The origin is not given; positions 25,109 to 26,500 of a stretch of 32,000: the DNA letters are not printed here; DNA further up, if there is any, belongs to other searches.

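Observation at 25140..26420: Stand-alone AT-rich RelA/SpoT-domain gene: candidate fused toxSAS (CapRel-like) defence protein with an unknown C-terminal domain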

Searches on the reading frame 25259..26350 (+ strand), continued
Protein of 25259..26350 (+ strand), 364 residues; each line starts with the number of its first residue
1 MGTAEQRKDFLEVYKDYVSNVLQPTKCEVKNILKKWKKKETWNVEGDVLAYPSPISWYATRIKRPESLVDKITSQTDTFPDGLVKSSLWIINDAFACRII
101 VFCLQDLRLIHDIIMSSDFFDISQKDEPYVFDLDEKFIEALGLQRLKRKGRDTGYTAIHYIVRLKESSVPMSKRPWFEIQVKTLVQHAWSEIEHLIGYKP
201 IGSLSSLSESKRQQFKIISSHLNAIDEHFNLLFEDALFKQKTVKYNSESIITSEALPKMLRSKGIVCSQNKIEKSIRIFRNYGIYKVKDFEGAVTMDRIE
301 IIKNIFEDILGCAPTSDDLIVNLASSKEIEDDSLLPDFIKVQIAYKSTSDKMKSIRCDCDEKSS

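Call 23: fold_search(model_id=the predicted structure, library=pdb)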
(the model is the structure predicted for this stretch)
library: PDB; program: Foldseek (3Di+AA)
matches with E <= 10: 203; with E <= 0.001: 42
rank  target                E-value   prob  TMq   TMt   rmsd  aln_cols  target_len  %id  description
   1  5ded_H                3.3e-09  1.00  0.43  0.76   5.1       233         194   20  Crystal structure of the small alarmone synthethase 1 from Bacillus subtilis bound to its product pppGpp (released 2015-10-28)
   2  5ded_E                5.4e-09  1.00  0.40  0.71   5.3       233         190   18  Crystal structure of the small alarmone synthethase 1 from Bacillus subtilis bound to its product pppGpp (released 2015-10-28)
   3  5ded_C                6.8e-09  1.00  0.40  0.70   5.4       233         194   18  Crystal structure of the small alarmone synthethase 1 from Bacillus subtilis bound to its product pppGpp (released 2015-10-28)
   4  6ewz_A                9.4e-09  1.00  0.45  0.78   4.1       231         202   16  Crystal structure of RelP (SAS2) from Staphylococcus aureus bound to AMPCPP and GTP in the pre-catalytic state (released 2018-01-24)
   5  5ded_A                1.2e-08  1.00  0.43  0.76   4.4       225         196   19  Crystal structure of the small alarmone synthethase 1 from Bacillus subtilis bound to its product pppGpp (released 2015-10-28)
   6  5dec_D                1.4e-08  1.00  0.40  0.70   4.8       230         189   18  Crystal structure of the small alarmone synthetase 1 from Bacillus subtilis (released 2015-10-28)
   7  5ded_G                1.6e-08  1.00  0.40  0.72   5.0       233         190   17  Crystal structure of the small alarmone synthethase 1 from Bacillus subtilis bound to its product pppGpp (released 2015-10-28)
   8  2be3_A                1.6e-08  1.00  0.40  0.66   6.2       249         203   21  Structure of a GTP Pyrophosphokinase Family Protein from Streptococcus pneumoniae (released 2005-12-06)
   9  5dec_B                2.4e-08  1.00  0.41  0.73   4.5       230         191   19  Crystal structure of the small alarmone synthetase 1 from Bacillus subtilis (released 2015-10-28)
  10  5dec_A                3.3e-08  1.00  0.39  0.70   4.8       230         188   18  Crystal structure of the small alarmone synthetase 1 from Bacillus subtilis (released 2015-10-28)
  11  6fgj_A                3.5e-08  1.00  0.46  0.80   3.9       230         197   15  Crystal structure of the small alarmone synthethase 2 from Staphylococcus aureus (released 2018-02-07)
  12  5f2v_T                3.5e-08  1.00  0.37  0.61   6.7       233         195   19  Crystal structure of the small alarmone synthethase 1 from Bacillus subtilis bound to AMPCPP (released 2015-12-16)
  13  6fgx_A                3.7e-08  1.00  0.44  0.79   4.3       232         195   16  Crystal structure of the small alarmone synthethase 2 from Staphylococcus aureus bound to AMPCPP (released 2018-02-07)
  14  2be3_B                4.1e-08  1.00  0.41  0.75   4.4       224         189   19  Structure of a GTP Pyrophosphokinase Family Protein from Streptococcus pneumoniae (released 2005-12-06)
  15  5ded_D                4.8e-08  1.00  0.42  0.78   4.2       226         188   18  Crystal structure of the small alarmone synthethase 1 from Bacillus subtilis bound to its product pppGpp (released 2015-10-28)
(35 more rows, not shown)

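Call 24: search_solved_structures(query=A1, max_evalue=10, show_alignments=0)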
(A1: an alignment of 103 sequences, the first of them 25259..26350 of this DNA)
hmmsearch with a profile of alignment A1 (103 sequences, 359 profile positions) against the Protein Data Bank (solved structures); distinct sequences matched with E-value up to 10: 17.
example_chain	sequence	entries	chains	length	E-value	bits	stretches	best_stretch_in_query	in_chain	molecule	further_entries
2be3_A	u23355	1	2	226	2.7e-18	69.1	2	149-239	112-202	GTP pyrophosphokinase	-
5f2v_V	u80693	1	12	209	3.3e-18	68.8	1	55-243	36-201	GTP pyrophosphokinase YjbM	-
5ded_D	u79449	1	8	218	4.2e-18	68.4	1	55-243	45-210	GTP pyrophosphokinase YjbM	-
5dec_A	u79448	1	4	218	4.2e-18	68.4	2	149-243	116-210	GTP pyrophosphokinase YjbM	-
6fgk_A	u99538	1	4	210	4.2e-17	65.2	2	145-204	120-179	GTP pyrophosphokinase YwaC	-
3l9d_A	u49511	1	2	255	6.7e-17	64.5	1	51-239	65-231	Putative GTP pyrophosphokinase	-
6fgj_A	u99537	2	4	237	2.7e-14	55.9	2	149-234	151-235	GTP pyrophosphokinase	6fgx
6ewz_A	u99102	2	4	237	3.3e-14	55.6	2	149-237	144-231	GTP pyrophosphokinase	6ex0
9erv_A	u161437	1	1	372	1.1e-06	30.9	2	60-120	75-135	RelA/SpoT family protein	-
7ztb_A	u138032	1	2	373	1.1e-06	30.8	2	60-120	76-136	RelA/SpoT family protein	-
2lc5_A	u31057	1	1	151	0.027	16.4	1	233-294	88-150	Calmodulin, putative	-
9vww_A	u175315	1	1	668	0.24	13.3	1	191-243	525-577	AetF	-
9vwv_A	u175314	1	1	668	0.24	13.3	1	191-243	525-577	AetF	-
9vwx_A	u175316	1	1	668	0.24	13.3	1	191-243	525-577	AetF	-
29oi_A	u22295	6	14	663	0.27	13.1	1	191-243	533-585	AetF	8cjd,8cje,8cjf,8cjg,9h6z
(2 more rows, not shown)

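Call 25: search_protein_representatives(protein=window:25259-26350:+)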
Query: 364 residues. Proteins with E-value up to 0.001 (for the whole library): 1487; up to 1e-10: 106; up to 1e-30: 56. The best 150 are listed.
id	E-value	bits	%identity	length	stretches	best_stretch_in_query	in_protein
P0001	3.4e-240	812.2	100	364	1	1-364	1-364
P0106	3.3e-74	266.4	39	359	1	7-353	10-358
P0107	5.1e-70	252.6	39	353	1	5-349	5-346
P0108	1.0e-64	235.2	37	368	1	4-342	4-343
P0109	7.9e-64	232.3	39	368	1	9-332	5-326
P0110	1.9e-62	227.7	36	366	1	7-353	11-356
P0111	8.2e-61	222.3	36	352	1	10-352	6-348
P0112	6.3e-60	219.4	36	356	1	7-332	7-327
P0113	4.3e-58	213.4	34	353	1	2-346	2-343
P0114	6.3e-57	209.5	34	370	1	3-344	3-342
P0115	1.9e-56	208.0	34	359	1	7-351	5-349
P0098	3.5e-55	203.8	40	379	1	7-293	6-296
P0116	1.5e-54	201.7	36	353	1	6-329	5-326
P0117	1.7e-54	201.6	31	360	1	5-357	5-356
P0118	1.9e-53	198.1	35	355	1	5-353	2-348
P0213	3.8e-10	55.7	42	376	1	139-242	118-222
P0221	1.8e-09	53.5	41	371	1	147-246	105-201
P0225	3.0e-09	52.8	32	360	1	131-307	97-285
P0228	3.8e-09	52.4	34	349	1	150-301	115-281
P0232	4.9e-09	52.0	36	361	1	149-240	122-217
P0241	1.1e-08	50.8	31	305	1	142-300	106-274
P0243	1.5e-08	50.4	33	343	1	147-319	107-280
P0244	1.6e-08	50.4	37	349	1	152-304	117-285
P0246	1.9e-08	50.1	34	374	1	144-286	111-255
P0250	2.3e-08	49.9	35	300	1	153-304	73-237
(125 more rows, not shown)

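Call 33: find_encoding_contigs(protein=P0019, flank=8000, max_places=2)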
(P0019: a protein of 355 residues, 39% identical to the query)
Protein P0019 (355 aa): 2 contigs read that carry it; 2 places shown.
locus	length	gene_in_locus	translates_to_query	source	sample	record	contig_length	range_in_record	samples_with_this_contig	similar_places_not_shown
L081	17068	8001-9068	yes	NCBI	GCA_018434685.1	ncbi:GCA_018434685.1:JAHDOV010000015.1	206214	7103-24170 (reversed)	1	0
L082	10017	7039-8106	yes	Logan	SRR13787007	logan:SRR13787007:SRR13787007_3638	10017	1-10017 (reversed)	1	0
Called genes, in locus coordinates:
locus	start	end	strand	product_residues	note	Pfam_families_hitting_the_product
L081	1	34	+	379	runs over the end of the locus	PF00266:Aminotran_5, PF01212:Beta_elim_lyase (weak)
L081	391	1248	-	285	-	PF00561:Abhydrolase_1, PF12697:Abhydrolase_6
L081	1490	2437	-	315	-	PF14238:DUF4340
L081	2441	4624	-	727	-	PF23357:DUF7088, PF09822:ABC_transp_aux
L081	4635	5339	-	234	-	PF12679:ABC2_membrane_2, PF13346:ABC2_membrane_5 (weak), PF12730:ABC2_membrane_4 (weak)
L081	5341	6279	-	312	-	PF00005:ABC_tran, PF13304:AAA_21 (weak)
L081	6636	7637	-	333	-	PF13495:Phage_int_SAM_4, PF00589:Phage_integrase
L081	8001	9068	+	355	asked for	PF04607:RelA_SpoT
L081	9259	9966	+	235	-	-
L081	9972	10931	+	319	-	-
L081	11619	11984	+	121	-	-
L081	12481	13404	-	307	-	PF00034:Cytochrom_C (faint), PF13442:Cytochrome_CBB3 (faint)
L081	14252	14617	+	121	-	-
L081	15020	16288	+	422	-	PF16410:DUF5018, PF22243:DUF5018-rel (faint), PF19755:DUF6242 (faint), PF16410:DUF5018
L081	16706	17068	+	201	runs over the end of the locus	-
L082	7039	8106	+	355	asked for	PF04607:RelA_SpoT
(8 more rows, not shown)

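Call 34: find_encoding_contigs(protein=P0048, flank=8000, max_places=2)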
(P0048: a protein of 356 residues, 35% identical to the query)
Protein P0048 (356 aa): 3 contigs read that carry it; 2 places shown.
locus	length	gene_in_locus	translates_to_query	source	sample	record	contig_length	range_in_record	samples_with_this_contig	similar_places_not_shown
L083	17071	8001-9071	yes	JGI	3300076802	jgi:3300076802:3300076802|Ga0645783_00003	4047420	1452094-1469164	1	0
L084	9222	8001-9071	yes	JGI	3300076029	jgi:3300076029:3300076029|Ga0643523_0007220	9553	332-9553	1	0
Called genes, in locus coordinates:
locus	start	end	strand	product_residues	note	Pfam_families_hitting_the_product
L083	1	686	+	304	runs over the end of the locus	PF00990:GGDEF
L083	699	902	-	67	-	-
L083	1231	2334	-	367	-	-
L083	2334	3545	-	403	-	PF11899:DUF3419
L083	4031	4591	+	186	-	PF12158:DUF3592 (weak)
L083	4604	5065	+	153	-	PF12158:DUF3592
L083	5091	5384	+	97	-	PF07045:DUF1330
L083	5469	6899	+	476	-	PF05598:DUF772, PF01609:DDE_Tnp_1, PF13751:DDE_Tnp_1_6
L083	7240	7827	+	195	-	-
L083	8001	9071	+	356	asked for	PF04607:RelA_SpoT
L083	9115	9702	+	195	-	-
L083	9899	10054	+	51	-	-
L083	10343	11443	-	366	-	PF14319:Zn_Tnp_IS91, PF04986:Y2_Tnp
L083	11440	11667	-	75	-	PF00589:Phage_integrase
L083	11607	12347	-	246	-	PF13495:Phage_int_SAM_4, PF00589:Phage_integrase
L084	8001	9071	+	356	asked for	PF04607:RelA_SpoT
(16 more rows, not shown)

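Call 35: find_encoding_contigs(protein=P0064, flank=8000, max_places=3)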
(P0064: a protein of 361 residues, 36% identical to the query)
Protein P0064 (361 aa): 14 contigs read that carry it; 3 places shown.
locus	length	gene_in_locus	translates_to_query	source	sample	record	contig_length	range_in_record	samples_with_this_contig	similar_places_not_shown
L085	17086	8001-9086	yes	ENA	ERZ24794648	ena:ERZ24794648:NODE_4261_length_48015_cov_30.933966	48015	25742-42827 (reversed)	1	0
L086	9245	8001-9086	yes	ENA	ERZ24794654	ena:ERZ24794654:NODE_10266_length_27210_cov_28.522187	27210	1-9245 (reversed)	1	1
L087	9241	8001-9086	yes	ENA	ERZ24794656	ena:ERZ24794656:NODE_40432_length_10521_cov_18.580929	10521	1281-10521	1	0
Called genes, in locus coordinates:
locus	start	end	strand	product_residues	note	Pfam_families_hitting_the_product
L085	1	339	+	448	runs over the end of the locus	PF01134:GIDA (faint), PF01262:AlaDh_PNT_C (faint), PF01266:DAO (faint), PF03486:HI0933_like (faint), PF07992:Pyr_redox_2, PF13738:Pyr_redox_3 (weak), PF00070:Pyr_redox, PF21349:RUBY_RBDX, +1 more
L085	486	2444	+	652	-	PF00890:FAD_binding_2, PF01134:GIDA (faint), PF01266:DAO, PF01593:Amino_oxidase, PF07992:Pyr_redox_2 (weak), PF12831:FAD_oxidored (weak), PF13450:NAD_binding_8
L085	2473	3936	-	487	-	PF01590:GAF, PF13185:GAF_2, PF13492:GAF_3 (weak), PF00158:Sigma54_activat, PF14532:Sigma54_activ_2, PF00004:AAA (weak), PF25601:AAA_lid_14, PF02954:HTH_8, +1 more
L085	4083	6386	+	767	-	PF11617:Cu-binding_MopE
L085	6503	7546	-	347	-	PF07885:Ion_trans_2, PF02254:TrkA_N, PF02080:TrkA_C (weak)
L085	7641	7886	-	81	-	-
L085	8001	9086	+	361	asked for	PF04607:RelA_SpoT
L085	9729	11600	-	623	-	PF00069:Pkinase, PF07714:PK_Tyr_Ser-Thr, PF03781:FGE-sulfatase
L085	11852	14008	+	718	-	PF08238:Sel1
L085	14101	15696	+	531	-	PF12146:Hydrolase_4 (faint), PF12697:Abhydrolase_6 (weak)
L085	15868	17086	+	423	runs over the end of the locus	PF00520:Ion_trans, PF07885:Ion_trans_2, PF00027:cNMP_binding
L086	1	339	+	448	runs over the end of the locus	PF01134:GIDA (faint), PF01262:AlaDh_PNT_C (faint), PF01266:DAO (faint), PF03486:HI0933_like (faint), PF07992:Pyr_redox_2, PF13738:Pyr_redox_3 (weak), PF00070:Pyr_redox, PF21349:RUBY_RBDX, +1 more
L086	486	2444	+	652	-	PF00890:FAD_binding_2, PF01134:GIDA (faint), PF01266:DAO, PF01593:Amino_oxidase, PF07992:Pyr_redox_2 (weak), PF12831:FAD_oxidored (weak), PF13450:NAD_binding_8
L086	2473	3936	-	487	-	PF01590:GAF, PF13185:GAF_2, PF13492:GAF_3 (weak), PF00158:Sigma54_activat, PF14532:Sigma54_activ_2, PF00004:AAA (weak), PF25601:AAA_lid_14, PF02954:HTH_8, +1 more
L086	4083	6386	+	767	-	PF11617:Cu-binding_MopE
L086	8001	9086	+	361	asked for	PF04607:RelA_SpoT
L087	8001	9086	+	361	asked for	PF04607:RelA_SpoT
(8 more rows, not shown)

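Call 61: search_dna_similar(query=window:25259-26350:+, collection=plasmids, mode=protein, max_evalue=0.001, max_rows=25)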
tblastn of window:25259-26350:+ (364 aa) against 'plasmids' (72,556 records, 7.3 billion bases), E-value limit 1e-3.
Records with a match: 33; places in all: 33; records where one place covers at least 80% of the query: 1.
Best place of each record, by identity: <60% 33.
By first word of the organism name: Bacillus 6; Rhizobium 5; Ralstonia 4; Cetobacterium 2; Streptomyces 2; Persicobacter 1; Klebsiella 1; Agrobacterium 1; Limnohabitans 1; Bacteroides 1; and 9 more.
By predicted mobility (MOB-suite, as given by PLSDB): non-mobilizable 23; conjugative 6; mobilizable 4.
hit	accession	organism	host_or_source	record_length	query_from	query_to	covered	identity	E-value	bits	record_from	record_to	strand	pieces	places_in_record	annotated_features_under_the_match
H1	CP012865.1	Persicobacter sp. JZB09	cell culture,soil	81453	10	349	93%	36.0%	2e-60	216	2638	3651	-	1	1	record has no annotation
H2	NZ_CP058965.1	Klebsiella pneumoniae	sewage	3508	30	229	55%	31.4%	6e-11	71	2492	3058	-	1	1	hypothetical protein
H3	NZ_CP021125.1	Rhizobium sp. Kim5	Phaseolus vulgaris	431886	14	233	60%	27.6%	1e-7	61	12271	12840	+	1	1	RelA/SpoT domain-containing protein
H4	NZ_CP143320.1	Cetobacterium somerae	intestine of Yellow Catfish,pure culture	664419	150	339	52%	30.3%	3e-7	60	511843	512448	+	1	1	hypothetical protein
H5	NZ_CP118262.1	Agrobacterium vitis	Grape,cell culture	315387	47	233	51%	29.9%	8e-7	59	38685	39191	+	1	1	hypothetical protein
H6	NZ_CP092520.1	Cetobacterium somerae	Danio rerio,tissue sample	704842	150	328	49%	30.6%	5e-7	59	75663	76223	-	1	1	hypothetical protein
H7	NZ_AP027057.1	Limnohabitans sp. TEGF004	water,lake surface water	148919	63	254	53%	27.3%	1e-6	58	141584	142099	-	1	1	hypothetical protein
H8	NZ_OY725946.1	Bacteroides finegoldii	-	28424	30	235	57%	25.1%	1e-7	61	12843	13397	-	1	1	(p)ppGpp synthetase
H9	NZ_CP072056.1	Bacillus mycoides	cell culture,soil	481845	32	252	61%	23.3%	1e-4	52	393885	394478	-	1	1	hypothetical protein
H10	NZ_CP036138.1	Bacillus mycoides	cell culture,soil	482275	32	252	61%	23.3%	1e-4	52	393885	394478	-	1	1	hypothetical protein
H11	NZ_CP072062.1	Bacillus mycoides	cell culture,soil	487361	32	252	61%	23.3%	1e-4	52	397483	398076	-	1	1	hypothetical protein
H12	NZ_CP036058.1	Bacillus mycoides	cell culture,soil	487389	32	252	61%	23.3%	1e-4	52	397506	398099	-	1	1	hypothetical protein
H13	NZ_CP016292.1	Rhizobium leguminosarum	Vavilovia formosa,cell culture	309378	64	233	47%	29.9%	4e-7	59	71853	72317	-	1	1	RelA/SpoT domain-containing protein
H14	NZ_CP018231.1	Rhizobium leguminosarum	Vavilovia formosa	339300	64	233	47%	29.9%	4e-7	59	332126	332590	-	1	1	RelA/SpoT domain-containing protein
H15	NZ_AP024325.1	Caballeronia sp. NK8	-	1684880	60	235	48%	28.0%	4e-6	56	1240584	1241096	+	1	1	none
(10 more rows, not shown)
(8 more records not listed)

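Call 62: search_dna_similar(query=window:25259-26350:+, collection=phages, mode=protein, max_evalue=0.001, max_rows=25)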
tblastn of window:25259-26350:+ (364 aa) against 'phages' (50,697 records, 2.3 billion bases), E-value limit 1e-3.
Records with a match: 2; places in all: 2; records where one place covers at least 80% of the query: 0.
Best place of each record, by identity: <60% 2.
By first word of the organism name: Bacteriophage 1; Vibrio 1.
By host as written in the record: - 1; Vibrio cyclitrophicus 10N.261.45.F7 1.
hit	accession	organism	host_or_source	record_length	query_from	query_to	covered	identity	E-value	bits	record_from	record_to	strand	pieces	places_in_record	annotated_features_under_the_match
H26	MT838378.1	Bacteriophage sp.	human fecal samples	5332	50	298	68%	24.8%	2e-5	52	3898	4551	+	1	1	record has no annotation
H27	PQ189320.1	Vibrio phage 10N.261.45.F7_PE002A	Vibrio cyclitrophicus 10N.261.45.F7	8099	61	230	47%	26.4%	1e-3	47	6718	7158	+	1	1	hypothetical protein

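Call 69: search_protein_families(library=pfam, alignment_id=A4, max_evalue=0.00001)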
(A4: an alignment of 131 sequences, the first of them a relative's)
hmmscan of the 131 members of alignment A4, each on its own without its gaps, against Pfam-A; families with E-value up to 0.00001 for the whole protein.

A. member 1, L001:6740-7885:- (382 aa): 2 families
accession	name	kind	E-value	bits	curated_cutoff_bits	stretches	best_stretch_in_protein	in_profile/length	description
PF01545.26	Cation_efflux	-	1.1e-45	156.4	26.6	1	27-216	2-195/198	Cation efflux family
PF16916.11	ZT_dimer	-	1e-22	80.3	26.7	1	224-298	2-77/78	Dimerisation domain of Zinc Transporter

B. families by the number of members that match (of 131 scanned): 139 families (the first 25 are shown)
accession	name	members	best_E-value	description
PF01545.26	Cation_efflux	3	4.2e-47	Cation efflux family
PF16916.11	ZT_dimer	3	1e-22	Dimerisation domain of Zinc Transporter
PF00180.25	Iso_dh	2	9.3e-93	Isocitrate/isopropylmalate dehydrogenase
PF03466.25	LysR_substrate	2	2.9e-51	LysR substrate binding domain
PF18324.6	Isocitrate_DH_C_bact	2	3.4e-44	Bacterial isocitrate dehydrogenase, C-terminal domain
PF00999.27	Na_H_Exchanger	2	2.9e-34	Sodium/hydrogen exchanger, transmembrane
PF00126.33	HTH_1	2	6.4e-21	Bacterial regulatory helix-turn-helix protein, lysR family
PF02254.24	TrkA_N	2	2.2e-13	TrkA-N domain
PF00403.32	HMA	2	2.9e-09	Heavy-metal-associated domain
PF13229.12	Beta_helix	2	4.1e-08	Right handed beta helix region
PF00311.23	PEPcase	1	2.5e-217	Phosphoenolpyruvate carboxylase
PF01474.22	DAHP_synth_2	1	1e-184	Class-II DAHP synthetase family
PF09519.16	RE_HindVP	1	3e-145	HindVP restriction endonuclease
PF00285.26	Citrate_synt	1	2.4e-137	Citrate synthase, C-terminal domain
PF00224.27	PK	1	3.4e-110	Pyruvate kinase, barrel domain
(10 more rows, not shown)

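Call 70: search_protein_families(library=padloc, alignment_id=A4, max_evalue=1e-10)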
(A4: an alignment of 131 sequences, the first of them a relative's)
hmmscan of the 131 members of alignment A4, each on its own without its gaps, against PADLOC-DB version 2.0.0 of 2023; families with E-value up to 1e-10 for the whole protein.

A. member 1, L001:6740-7885:- (382 aa): 0 families

B. families by the number of members that match (of 131 scanned): 50 families (the first 25 are shown)
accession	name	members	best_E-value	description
PDLC03484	REase_II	1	4.8e-127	Type II restriction enzyme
PDLC01995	RtcR_PspF2--CARF_AAA_HTH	1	3.7e-111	-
PDLC04053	PD-T4-6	1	1.1e-89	-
PDLC04043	PD-T4-6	1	2.5e-87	-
PDLC04042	PD-T4-6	1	8.5e-87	-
PDLC04057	PD-T4-6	1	2e-84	-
PDLC04047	PD-T4-6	1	5.1e-84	-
PDLC04060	PD-T4-6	1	4.1e-83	-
PDLC04054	PD-T4-6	1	1.6e-82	-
PDLC04061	PD-T4-6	1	5.1e-82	-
PDLC04039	PD-T4-6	1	1.6e-78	-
PDLC04048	PD-T4-6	1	1.8e-76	-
PDLC04138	mad6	1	5e-70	mads_6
PDLC00431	ThsB1|ThsB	1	8.1e-69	TIR-like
PDLC04041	PD-T4-6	1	3e-68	-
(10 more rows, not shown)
